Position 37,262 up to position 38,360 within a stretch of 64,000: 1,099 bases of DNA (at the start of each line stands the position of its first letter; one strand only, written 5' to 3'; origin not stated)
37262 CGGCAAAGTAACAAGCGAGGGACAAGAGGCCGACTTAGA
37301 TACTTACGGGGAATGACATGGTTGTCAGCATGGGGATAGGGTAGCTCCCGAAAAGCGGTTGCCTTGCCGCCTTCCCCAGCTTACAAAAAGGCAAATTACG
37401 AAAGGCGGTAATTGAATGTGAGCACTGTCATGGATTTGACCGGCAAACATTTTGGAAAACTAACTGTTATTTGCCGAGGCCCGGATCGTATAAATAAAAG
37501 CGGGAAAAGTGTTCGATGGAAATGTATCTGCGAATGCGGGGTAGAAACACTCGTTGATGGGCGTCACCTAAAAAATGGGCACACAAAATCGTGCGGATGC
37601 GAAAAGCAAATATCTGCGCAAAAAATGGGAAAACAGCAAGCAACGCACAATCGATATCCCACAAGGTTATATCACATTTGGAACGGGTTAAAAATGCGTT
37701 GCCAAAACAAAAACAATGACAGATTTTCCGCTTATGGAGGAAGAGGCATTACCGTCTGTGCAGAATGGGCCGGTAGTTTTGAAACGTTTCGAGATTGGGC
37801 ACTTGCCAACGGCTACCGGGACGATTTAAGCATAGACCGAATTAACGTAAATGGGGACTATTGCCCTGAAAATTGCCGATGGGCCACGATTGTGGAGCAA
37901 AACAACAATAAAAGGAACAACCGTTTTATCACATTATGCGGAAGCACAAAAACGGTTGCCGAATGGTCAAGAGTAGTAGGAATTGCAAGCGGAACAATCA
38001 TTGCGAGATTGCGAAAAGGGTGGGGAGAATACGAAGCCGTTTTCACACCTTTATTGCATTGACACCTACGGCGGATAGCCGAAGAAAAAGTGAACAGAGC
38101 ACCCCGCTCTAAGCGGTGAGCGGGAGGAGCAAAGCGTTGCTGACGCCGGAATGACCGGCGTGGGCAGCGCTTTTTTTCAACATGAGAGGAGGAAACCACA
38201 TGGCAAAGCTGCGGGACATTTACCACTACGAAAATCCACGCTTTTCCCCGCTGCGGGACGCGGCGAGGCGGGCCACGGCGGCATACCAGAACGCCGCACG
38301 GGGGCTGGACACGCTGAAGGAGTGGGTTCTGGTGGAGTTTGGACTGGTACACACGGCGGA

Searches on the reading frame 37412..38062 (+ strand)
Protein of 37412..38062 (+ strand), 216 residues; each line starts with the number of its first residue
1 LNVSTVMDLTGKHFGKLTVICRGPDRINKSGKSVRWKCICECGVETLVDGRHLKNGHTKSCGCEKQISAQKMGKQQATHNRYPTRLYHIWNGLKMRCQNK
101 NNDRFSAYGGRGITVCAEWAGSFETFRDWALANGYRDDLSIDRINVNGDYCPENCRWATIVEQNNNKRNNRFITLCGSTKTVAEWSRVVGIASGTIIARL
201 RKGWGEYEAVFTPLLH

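Call 24: search_protein_families(library=pfam, proteins=[window:37412-38062:+], max_evalue=0.01)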
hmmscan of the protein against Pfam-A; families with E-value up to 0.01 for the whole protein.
window:37412-38062:+ (216 aa): 0 families

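Call 25: search_protein_families(library=phrogs, proteins=[window:37412-38062:+], max_evalue=0.001)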
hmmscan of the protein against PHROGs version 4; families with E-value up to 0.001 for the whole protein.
window:37412-38062:+ (216 aa): 8 families
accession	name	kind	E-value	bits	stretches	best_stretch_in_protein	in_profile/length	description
phrog_374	-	DNA, RNA and nucleotide metabolism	3.2e-70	238.6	1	5-199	193-387/617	HNH endonuclease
phrog_3377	-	DNA, RNA and nucleotide metabolism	1.6e-54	185.7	1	76-213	4-140/196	HNH endonuclease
phrog_8790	-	DNA, RNA and nucleotide metabolism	2.1e-31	110.7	1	77-184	16-118/241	restriction endonuclease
phrog_2081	-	DNA, RNA and nucleotide metabolism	1.3e-27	98.1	1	32-202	48-238/433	HNH endonuclease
phrog_953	-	DNA, RNA and nucleotide metabolism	5.4e-16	59.9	1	77-158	215-296/420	HNH endonuclease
phrog_4578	-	DNA, RNA and nucleotide metabolism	0.00064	20.6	0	127-170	17-62/130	HNH endonuclease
phrog_18493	-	unknown function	0.00069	20.7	1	5-78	56-123/136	-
phrog_28742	-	unknown function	0.00085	20.5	0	93-177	30-115/165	-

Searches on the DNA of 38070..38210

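Call 98: search_rna_families(source=window, start=38070, end=38210, threshold=evalue, max_evalue=10)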
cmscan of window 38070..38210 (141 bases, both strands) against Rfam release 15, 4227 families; matches with E-value up to 10: 5.
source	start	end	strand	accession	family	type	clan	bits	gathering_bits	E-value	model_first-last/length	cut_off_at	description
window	38100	38147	+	RF02990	gut-2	Gene; sRNA;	-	23.4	39.8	0.0023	1-48/48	no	gut-2 RNA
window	38143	38161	-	RF00370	sroD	Gene; sRNA;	-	13.5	50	1.9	62-80/86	no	sroD RNA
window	38103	38124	-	RF02051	STnc450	Gene; sRNA;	-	12.3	37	2.8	24-45/57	no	Enterobacterial sRNA STnc450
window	38134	38170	+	RF02926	DUF2693-FD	Gene; sRNA;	-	12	44.5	5.3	1-49/49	no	DUF2693-FD RNA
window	38095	38142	-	RF02224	sX5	Gene; sRNA;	-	11.3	50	5.3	1-49/49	no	Xanthomonadaceae sRNA sX5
